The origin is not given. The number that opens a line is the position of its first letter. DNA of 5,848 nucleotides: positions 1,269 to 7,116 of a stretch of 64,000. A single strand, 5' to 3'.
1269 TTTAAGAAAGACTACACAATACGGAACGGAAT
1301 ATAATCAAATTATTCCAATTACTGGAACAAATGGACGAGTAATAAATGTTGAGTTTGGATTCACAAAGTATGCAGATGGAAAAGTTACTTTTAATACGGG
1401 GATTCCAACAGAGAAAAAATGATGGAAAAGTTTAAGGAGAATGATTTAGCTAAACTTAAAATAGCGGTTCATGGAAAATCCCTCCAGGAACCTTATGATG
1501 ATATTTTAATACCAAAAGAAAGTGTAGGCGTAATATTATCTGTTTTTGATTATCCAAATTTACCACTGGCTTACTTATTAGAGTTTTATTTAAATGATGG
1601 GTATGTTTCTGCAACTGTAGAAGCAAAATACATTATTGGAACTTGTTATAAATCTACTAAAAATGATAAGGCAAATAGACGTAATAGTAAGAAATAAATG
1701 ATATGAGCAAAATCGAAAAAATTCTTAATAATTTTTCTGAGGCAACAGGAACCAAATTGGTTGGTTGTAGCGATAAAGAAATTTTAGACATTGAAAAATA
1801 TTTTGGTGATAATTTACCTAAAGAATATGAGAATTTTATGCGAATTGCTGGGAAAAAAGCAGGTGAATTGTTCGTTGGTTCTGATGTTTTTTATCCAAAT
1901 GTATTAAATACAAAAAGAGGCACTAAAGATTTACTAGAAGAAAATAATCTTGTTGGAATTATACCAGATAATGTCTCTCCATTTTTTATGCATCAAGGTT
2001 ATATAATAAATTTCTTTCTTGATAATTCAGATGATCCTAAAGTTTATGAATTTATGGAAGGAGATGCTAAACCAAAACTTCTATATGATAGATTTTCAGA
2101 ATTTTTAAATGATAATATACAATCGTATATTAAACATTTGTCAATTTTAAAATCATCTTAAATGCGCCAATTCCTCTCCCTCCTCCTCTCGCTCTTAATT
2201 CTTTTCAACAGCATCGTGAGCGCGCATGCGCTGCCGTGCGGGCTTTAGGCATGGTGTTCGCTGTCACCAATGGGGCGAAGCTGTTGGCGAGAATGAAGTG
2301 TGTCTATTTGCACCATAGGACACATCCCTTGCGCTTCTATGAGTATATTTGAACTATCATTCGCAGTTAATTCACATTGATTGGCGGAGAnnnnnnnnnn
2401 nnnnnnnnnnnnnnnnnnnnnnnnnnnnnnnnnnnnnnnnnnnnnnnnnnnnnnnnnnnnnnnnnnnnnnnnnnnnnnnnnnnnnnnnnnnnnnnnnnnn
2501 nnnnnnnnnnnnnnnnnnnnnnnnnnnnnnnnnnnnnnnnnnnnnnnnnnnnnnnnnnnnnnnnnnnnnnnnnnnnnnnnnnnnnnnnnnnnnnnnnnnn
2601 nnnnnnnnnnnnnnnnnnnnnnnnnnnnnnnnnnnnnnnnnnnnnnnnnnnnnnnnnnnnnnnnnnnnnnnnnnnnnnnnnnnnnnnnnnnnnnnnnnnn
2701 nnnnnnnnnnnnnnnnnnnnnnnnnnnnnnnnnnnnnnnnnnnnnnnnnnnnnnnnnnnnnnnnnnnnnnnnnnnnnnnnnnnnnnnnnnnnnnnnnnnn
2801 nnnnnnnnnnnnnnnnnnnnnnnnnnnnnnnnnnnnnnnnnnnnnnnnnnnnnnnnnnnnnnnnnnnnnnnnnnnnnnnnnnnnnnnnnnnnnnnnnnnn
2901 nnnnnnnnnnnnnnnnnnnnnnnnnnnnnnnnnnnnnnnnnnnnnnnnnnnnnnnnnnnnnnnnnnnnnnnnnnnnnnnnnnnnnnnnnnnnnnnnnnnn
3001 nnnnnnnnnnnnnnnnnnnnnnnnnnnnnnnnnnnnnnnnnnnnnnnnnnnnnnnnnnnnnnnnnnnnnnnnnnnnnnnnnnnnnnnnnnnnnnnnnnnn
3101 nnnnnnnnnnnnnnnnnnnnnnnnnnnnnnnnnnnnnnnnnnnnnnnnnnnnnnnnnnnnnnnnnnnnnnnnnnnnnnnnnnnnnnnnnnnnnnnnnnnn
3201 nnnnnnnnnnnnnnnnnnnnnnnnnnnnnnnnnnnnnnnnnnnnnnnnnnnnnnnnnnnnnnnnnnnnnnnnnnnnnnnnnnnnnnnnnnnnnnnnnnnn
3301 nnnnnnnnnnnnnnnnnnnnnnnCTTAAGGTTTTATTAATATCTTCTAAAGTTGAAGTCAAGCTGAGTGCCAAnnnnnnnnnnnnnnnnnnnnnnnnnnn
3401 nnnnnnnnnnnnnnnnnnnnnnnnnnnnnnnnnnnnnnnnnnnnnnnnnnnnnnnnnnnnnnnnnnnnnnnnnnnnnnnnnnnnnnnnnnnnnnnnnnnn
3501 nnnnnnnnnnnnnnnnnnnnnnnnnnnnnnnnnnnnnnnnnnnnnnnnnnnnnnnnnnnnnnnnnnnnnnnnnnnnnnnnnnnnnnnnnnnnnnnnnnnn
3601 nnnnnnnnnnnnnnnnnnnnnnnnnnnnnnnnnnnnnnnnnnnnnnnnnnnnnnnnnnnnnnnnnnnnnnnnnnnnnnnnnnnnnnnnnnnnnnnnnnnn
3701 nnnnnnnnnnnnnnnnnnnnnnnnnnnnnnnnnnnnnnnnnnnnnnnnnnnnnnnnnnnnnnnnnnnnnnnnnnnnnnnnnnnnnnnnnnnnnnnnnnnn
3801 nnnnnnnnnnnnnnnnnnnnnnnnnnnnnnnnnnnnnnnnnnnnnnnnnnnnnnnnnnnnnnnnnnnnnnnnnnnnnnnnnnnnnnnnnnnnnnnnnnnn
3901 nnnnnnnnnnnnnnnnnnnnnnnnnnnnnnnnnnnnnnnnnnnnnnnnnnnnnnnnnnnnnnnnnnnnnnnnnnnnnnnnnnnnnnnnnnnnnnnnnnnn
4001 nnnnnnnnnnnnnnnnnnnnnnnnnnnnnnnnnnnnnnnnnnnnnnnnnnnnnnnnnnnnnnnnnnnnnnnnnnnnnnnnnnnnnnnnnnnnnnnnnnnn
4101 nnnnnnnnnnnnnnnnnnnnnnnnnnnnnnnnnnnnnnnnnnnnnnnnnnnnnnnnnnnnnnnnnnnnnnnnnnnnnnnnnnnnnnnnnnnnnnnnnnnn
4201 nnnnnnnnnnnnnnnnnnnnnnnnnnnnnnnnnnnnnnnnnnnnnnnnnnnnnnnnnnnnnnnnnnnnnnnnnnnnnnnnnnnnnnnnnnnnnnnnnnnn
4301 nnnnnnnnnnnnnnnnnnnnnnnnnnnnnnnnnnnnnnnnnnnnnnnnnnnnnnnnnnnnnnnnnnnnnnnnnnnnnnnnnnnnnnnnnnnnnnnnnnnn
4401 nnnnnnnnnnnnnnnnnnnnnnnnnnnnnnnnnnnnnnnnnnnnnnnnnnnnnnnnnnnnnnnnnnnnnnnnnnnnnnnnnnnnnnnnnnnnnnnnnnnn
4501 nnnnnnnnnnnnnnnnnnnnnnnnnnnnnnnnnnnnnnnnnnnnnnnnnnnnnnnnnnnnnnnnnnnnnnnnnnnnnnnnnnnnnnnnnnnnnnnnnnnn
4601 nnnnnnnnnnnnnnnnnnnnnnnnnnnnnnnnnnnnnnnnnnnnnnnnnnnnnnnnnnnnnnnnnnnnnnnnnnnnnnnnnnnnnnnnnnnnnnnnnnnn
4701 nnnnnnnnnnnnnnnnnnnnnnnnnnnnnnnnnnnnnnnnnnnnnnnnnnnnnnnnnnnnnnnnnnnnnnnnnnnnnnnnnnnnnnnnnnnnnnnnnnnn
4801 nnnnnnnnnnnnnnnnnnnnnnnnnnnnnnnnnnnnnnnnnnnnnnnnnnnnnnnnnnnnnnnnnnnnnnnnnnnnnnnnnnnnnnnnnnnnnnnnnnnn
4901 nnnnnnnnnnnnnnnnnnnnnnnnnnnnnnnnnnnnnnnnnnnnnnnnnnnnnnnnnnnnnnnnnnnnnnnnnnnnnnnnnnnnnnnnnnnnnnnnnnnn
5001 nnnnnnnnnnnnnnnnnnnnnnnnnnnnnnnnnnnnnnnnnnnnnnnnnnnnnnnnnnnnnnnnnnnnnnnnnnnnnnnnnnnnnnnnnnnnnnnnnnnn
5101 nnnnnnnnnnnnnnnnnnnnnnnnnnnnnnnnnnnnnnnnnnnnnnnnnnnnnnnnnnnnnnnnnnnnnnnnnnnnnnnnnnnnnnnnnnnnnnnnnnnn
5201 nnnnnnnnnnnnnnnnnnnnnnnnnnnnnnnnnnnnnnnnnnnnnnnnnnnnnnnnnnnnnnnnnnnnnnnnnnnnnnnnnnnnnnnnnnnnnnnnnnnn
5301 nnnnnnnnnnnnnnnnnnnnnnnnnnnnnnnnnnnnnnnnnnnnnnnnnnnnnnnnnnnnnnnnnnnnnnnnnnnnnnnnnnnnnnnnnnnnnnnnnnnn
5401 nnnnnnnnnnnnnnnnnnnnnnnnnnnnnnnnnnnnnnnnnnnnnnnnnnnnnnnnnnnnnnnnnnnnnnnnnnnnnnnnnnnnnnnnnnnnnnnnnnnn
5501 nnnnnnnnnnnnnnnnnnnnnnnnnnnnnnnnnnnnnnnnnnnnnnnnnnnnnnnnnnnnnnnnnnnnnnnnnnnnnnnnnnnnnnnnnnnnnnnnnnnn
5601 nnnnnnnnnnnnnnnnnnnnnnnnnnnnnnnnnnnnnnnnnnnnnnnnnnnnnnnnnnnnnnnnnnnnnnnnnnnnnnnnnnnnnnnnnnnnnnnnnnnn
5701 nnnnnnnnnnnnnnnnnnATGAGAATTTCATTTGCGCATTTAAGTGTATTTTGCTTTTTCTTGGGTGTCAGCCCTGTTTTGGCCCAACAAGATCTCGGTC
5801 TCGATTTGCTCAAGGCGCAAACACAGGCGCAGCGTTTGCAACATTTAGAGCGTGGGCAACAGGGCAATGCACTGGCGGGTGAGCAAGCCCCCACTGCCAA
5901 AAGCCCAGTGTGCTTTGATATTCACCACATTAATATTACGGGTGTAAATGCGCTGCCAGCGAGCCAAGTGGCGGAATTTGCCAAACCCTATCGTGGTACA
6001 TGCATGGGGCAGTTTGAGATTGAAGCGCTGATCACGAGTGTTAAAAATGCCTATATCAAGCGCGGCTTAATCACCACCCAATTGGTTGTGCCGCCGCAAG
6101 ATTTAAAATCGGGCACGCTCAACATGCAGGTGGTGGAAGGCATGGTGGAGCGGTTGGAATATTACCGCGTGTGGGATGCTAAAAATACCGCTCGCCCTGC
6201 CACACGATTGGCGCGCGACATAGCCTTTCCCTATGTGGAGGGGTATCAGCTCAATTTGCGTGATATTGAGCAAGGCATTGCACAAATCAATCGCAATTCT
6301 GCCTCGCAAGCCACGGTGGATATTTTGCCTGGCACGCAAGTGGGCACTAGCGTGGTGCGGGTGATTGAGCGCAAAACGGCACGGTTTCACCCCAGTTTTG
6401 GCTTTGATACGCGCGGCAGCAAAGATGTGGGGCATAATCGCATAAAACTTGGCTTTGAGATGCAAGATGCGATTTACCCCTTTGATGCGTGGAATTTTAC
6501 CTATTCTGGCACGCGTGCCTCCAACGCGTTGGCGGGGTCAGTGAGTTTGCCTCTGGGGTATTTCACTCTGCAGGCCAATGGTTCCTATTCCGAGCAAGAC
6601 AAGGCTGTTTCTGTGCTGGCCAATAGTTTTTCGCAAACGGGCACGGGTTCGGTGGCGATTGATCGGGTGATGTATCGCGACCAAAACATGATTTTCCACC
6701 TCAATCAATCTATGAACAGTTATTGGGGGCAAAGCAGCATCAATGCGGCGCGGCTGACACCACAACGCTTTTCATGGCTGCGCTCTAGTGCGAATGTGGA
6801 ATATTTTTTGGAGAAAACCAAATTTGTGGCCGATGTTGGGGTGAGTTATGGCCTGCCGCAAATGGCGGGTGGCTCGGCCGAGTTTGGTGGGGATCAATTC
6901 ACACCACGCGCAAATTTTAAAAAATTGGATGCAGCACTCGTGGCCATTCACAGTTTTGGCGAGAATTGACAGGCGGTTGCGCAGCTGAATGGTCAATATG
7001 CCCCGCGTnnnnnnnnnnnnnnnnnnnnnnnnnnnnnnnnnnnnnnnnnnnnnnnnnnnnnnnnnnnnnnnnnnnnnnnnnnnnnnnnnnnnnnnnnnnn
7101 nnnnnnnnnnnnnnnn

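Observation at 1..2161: Polymorphic-toxin tip with a sharp compositional break and two immunity-like genes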

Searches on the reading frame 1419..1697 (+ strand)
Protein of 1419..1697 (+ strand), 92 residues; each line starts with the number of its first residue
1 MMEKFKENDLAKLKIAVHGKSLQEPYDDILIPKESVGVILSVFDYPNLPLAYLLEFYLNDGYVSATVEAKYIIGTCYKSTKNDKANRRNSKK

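Call 5: search_protein_families(library=pfam, proteins=[window:1419-1694:+], max_evalue=1)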
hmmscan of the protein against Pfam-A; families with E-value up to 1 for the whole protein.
window:1419-1694:+ (92 aa): 0 families

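Call 11: find_encoding_contigs(protein=window:1419-1697:+, flank=10000, max_places=10)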
Protein window:1419-1697:+ (92 aa): 1 contig read that carries it; 1 place shown.
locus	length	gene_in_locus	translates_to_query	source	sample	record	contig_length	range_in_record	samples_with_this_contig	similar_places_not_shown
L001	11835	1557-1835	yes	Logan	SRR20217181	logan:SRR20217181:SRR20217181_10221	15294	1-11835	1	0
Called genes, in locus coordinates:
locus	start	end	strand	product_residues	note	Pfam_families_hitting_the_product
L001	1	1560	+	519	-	?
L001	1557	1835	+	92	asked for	-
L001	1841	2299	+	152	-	PF14567:SUKH_5 (weak), PF09346:SMI1_KNR4, PF14568:SUKH_6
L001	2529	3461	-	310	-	PF04187:Cofac_haem_bdg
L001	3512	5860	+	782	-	PF05860:TPS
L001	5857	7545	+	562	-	PF08479:POTRA_2, PF17287:POTRA_3, PF03865:ShlB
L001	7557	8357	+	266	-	PF08238:Sel1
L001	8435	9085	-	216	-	PF00834:Ribul_P_3_epim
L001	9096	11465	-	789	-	PF04453:LptD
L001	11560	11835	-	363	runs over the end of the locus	PF03739:LptF_LptG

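Call 15: find_homologous_proteins(query=window:1419-1694:+, max_evalue=0.01)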
Query window:1419-1694:+ (92 aa): 1 proteins with E <= 0.01 among 1 candidates.
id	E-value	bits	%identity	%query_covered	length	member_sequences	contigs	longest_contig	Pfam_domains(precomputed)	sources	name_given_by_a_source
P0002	8.5e-54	197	100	100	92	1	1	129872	-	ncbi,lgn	-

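Call 20: search_protein_families(library=ncbifam, proteins=[L001:1-1557:+, window:1419-1694:+], max_evalue=1)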
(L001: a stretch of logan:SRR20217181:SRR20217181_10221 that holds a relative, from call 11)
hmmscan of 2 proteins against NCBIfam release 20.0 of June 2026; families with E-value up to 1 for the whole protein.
L001:1-1557:+ (519 aa): 0 families

window:1419-1694:+ (92 aa): 0 families

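Call 21: search_protein_families(library=padloc, proteins=[L001:1-1557:+, window:1419-1694:+], max_evalue=1)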
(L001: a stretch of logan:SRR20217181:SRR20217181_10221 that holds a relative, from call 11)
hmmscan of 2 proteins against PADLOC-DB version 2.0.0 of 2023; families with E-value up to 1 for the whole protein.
L001:1-1557:+ (519 aa): 0 families

window:1419-1694:+ (92 aa): 0 families

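Call 31: search_protein_families(library=pfam, alignment_id=A3, max_evalue=0.01)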
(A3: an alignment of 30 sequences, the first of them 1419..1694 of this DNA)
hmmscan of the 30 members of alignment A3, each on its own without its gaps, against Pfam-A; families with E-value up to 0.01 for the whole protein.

A. member 1, window:1419-1694:+ (92 aa): 0 families

B. families by the number of members that match (of 30 scanned): 1 family
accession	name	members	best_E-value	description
PF16277.11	DUF4926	26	2.3e-19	Domain of unknown function (DUF4926)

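Call 34: search_protein_families(library=pfam, alignment_id=A4, max_evalue=0.001)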
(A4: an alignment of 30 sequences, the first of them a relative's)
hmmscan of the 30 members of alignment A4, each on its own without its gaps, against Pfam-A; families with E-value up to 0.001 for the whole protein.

A. member 1, L001:1-1557:+ (519 aa): 1 family
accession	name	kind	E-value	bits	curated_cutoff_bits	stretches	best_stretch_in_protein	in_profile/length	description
PF21814.2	DUF6883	-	1.1e-12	48.6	27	1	421-496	12-88/110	Domain of unknown function (DUF6883)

B. families by the number of members that match (of 30 scanned): 19 families
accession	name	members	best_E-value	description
PF21814.2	DUF6883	30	1.5e-18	Domain of unknown function (DUF6883)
PF05593.20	RHS_repeat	7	9.9e-39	RHS Repeat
PF25547.1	WXG100_2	5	2.8e-11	WXG100 like domain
PF20041.5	DUF6443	3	2.6e-48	Domain of unknown function (DUF6443)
PF00553.25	CBM_2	2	5.5e-45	Cellulose binding domain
PF25106.1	VWA_4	2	3.9e-15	von Willebrand factor A domain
PF00092.34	VWA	2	1.3e-13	von Willebrand factor type A domain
PF18884.5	TSP3_bac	2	6.2e-07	Bacterial TSP3 repeat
PF13519.12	VWA_2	2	2e-06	von Willebrand factor type A domain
PF00362.24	Integrin_beta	2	1.9e-05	Integrin beta chain VWA domain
PF03495.19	Binary_toxB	2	4.5e-05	Clostridial binary toxin B/anthrax toxin PA Ca-binding domain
PF05954.17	Phage_GPD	1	1.8e-73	Phage tail baseplate hub (GPD)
PF22178.3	Gp5_trimer_C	1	3.3e-28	Bacteriophage T4 gp5 C-terminal trimerisation domain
PF13517.12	FG-GAP_3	1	6.5e-11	FG-GAP-like repeat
PF14449.11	PT-TG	1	1.6e-09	Pre-toxin TG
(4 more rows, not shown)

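Call 67: find_related_loci(query=L001:1-1200:+, collection=metagenome_contigs, flank=10000)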
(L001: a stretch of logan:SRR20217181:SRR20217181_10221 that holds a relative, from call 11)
Query L001:1-1200:+ (400 aa) in metagenome_contigs; peptide patterns used: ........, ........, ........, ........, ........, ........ (x = any residue, [..] = any of these).
79 stretches matched a pattern, but none encodes a relative of the query by tblastn (E <= 1e-3).

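Call 97: search_solved_structures(query=window:1419-1694:+, max_evalue=10, show_alignments=2)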
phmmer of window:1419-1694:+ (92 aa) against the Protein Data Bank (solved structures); distinct sequences matched with E-value up to 10: 1.
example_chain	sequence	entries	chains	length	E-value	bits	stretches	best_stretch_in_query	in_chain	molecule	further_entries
1rqg_A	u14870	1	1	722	1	12.8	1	12-61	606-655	Methionyl-tRNA synthetase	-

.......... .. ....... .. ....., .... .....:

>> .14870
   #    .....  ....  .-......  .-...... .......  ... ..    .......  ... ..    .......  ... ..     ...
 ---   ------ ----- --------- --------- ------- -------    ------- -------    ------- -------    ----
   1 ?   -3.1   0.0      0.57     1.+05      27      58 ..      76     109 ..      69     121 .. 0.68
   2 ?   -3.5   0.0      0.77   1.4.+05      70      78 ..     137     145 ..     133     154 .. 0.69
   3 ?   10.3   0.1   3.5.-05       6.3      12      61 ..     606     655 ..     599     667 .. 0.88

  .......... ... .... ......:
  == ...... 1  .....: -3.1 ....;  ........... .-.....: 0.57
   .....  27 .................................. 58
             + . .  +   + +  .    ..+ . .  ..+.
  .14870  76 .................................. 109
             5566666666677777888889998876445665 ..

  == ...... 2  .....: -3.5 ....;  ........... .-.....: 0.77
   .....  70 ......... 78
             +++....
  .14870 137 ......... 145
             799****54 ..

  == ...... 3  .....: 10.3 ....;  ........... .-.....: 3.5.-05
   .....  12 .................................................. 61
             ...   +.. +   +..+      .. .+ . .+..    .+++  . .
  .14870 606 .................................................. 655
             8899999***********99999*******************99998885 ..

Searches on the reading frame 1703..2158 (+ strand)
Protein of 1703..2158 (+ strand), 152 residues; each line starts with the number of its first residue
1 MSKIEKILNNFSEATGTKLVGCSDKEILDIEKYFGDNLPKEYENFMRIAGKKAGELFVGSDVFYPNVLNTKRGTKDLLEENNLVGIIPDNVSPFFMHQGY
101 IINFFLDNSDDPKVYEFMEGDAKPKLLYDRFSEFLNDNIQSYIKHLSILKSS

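Call 5: search_protein_families(library=pfam, proteins=[window:1703-2158:+], max_evalue=1)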
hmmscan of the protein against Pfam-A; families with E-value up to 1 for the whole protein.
window:1703-2158:+ (152 aa): 3 families
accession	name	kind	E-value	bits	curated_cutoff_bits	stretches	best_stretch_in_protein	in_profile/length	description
PF09346.15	SMI1_KNR4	-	2.1e-11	45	25.4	1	21-136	1-124/125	SMI1 / KNR4 family (SUKH-1)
PF14568.11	SUKH_6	-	6.9e-08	33.5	27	1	24-135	1-119/119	SMI1-KNR4 cell-wall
PF14567.11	SUKH_5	-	7.6e-06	26.2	27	1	4-139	5-141/142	SMI1-KNR4 cell-wall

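Call 17: list_cluster_members(proteins=[P0002, window:1703-2158:+, window:3374-5719:+, window:8958-11324:-])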
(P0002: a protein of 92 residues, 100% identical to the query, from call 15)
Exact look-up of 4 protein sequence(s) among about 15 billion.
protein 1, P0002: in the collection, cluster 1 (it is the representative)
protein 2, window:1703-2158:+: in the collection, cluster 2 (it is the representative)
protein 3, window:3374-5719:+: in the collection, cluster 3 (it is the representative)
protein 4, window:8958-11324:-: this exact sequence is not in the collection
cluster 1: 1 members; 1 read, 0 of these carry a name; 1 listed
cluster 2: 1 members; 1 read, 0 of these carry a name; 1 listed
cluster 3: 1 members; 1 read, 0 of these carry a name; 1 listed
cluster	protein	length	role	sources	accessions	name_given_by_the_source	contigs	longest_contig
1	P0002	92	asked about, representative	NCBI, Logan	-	-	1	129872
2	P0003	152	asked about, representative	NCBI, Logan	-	-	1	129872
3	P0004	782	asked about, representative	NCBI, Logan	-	-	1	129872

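Call 20: search_protein_families(library=ncbifam, proteins=[window:1703-2158:+], max_evalue=1)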
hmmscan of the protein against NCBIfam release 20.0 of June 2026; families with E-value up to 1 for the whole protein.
window:1703-2158:+ (152 aa): 0 families

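Call 21: search_protein_families(library=padloc, proteins=[window:1703-2158:+], max_evalue=1)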
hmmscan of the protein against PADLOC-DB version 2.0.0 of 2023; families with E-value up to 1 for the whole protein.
window:1703-2158:+ (152 aa): 1 family
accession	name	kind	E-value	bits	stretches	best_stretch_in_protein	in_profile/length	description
PDLC04629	PDC-M40A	-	0.017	12.9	1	3-61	7-69/169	-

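Call 58: search_protein_families(library=pfam, alignment_id=A8, max_evalue=0.001)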
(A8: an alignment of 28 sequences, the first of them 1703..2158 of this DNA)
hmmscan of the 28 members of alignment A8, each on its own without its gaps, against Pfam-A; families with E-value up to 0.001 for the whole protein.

A. member 1, window:1703-2158:+ (152 aa): 3 families
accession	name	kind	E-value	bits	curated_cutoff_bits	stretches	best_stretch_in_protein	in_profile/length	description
PF09346.15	SMI1_KNR4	-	2.1e-11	45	25.4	1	21-136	1-124/125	SMI1 / KNR4 family (SUKH-1)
PF14568.11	SUKH_6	-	6.9e-08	33.5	27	1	24-135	1-119/119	SMI1-KNR4 cell-wall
PF14567.11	SUKH_5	-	7.6e-06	26.2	27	1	4-139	5-141/142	SMI1-KNR4 cell-wall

B. families by the number of members that match (of 28 scanned): 10 families
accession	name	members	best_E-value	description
PF00872.24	Transposase_mut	1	9e-22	Transposase, Mutator family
PF05768.20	Glrx-like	1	7.7e-19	Glutaredoxin-like domain (DUF836)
PF15428.11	Imm26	1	4.9e-12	Immunity protein 26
PF09346.15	SMI1_KNR4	1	2.1e-11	SMI1 / KNR4 family (SUKH-1)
PF04226.18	Transgly_assoc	1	3.4e-11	Transglycosylase associated protein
PF05593.20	RHS_repeat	1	3.7e-11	RHS Repeat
PF00581.25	Rhodanese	1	2.4e-08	Rhodanese-like domain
PF14568.11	SUKH_6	1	6.9e-08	SMI1-KNR4 cell-wall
PF14567.11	SUKH_5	1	7.6e-06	SMI1-KNR4 cell-wall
PF17647.6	DUF5518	1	0.00035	Family of unknown function (DUF5518)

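Call 94: search_dna_similar(query=window:1703-2158:+, collection=plasmids, mode=protein, max_evalue=0.001, max_rows=10)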
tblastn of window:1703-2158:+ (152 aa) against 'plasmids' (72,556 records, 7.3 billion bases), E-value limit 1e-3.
Records with a match: 1; places in all: 1; records where one place covers at least 80% of the query: 0.
Best place of each record, by identity: <60% 1.
By first word of the organism name: Chondrinema 1.
By predicted mobility (MOB-suite, as given by PLSDB): non-mobilizable 1.
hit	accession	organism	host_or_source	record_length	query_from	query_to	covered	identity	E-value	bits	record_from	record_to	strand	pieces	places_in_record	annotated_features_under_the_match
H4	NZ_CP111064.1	Chondrinema litorale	Seaweed,red alga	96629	21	135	76%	31.9%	9e-12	69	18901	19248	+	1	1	SMI1/KNR4 family protein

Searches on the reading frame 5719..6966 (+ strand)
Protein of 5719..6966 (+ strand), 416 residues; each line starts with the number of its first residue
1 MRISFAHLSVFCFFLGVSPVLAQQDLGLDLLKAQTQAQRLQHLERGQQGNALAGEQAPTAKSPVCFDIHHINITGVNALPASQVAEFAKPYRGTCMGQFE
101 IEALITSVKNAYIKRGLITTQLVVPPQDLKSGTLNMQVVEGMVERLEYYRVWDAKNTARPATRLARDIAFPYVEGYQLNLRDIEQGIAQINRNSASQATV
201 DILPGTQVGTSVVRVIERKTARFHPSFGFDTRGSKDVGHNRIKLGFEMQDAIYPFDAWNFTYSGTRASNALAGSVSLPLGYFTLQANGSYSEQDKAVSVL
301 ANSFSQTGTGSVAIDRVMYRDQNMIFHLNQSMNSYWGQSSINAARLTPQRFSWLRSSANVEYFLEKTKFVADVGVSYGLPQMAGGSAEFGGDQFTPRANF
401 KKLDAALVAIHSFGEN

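Call 5: search_protein_families(library=pfam, proteins=[window:5719-6966:+], max_evalue=1)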
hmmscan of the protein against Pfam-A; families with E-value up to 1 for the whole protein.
window:5719-6966:+ (416 aa): 5 families
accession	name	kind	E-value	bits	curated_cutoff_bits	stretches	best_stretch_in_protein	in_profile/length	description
PF03865.19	ShlB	-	3.2e-22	79.8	22.7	1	209-413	1-212/311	Haemolysin secretion/activation protein ShlB/FhaC/HecB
PF08479.16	POTRA_2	-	1.6e-21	76.4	24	1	66-141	1-76/76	POTRA domain, ShlB-type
PF17287.7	POTRA_3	-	9.6e-13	47.8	27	1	157-204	10-56/56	POTRA domain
PF02366.24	PMT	-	0.023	14.7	22.7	1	260-351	80-162/245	Dolichyl-phosphate-mannose-protein mannosyltransferase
PF07244.20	POTRA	-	0.069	14.3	21.3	1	68-141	3-79/79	Surface antigen variable number repeat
